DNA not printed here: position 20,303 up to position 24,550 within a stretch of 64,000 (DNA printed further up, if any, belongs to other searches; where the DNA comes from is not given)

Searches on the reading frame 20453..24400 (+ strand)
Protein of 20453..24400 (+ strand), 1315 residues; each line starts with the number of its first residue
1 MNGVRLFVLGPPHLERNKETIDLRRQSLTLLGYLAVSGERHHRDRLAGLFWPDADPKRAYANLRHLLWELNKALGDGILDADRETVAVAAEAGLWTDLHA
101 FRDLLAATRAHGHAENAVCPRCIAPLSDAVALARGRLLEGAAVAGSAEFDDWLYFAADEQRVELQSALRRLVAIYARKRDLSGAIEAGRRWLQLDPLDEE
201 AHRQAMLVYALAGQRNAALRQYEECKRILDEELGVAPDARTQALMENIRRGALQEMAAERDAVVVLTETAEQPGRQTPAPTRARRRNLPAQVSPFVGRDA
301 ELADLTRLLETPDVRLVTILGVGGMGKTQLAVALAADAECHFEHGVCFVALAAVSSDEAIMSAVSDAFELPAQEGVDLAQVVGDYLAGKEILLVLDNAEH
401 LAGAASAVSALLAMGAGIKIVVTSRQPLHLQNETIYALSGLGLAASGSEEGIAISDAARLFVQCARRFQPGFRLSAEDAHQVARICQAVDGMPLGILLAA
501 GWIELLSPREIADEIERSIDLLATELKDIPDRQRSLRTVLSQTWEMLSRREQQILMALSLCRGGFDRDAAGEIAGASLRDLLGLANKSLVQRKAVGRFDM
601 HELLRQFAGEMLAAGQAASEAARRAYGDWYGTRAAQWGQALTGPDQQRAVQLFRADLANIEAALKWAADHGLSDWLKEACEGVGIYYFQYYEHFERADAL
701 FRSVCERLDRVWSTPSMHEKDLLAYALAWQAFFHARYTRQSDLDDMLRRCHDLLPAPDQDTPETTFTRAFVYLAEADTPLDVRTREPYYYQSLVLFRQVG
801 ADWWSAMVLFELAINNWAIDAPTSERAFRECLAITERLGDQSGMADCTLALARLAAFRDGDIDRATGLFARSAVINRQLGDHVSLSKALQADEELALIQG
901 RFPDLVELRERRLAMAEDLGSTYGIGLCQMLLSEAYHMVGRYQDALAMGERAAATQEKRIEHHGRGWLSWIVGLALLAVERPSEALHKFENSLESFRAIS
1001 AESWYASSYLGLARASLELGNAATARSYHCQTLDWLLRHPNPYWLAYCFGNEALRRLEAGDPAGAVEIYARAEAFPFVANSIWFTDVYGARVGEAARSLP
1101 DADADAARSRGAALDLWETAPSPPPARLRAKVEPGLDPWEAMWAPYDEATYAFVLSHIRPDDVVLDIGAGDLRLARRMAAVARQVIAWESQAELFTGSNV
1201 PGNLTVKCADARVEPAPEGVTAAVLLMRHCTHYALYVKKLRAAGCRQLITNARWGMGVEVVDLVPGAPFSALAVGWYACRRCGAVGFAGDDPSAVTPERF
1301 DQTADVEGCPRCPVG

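Call 68: search_protein_families(library=pfam, proteins=[window:20453-24400:+], max_evalue=0.001)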
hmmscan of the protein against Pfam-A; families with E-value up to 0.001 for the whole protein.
window:20453-24400:+ (1315 aa): 4 families
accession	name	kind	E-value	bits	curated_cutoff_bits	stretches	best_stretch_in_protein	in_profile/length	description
PF03704.23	BTAD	-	2.5e-18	67.2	22.1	1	96-249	1-146/146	Bacterial transcriptional activator domain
PF13424.12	TPR_12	-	3.1e-10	40.5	30.1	1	972-1035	9-74/77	Tetratricopeptide repeat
PF00931.28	NB-ARC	-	4.1e-07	29.9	23.5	1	306-426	10-137/248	NB-ARC domain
PF13191.12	AAA_16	-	5.8e-06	27.3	32.6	1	294-403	1-146/167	AAA ATPase domain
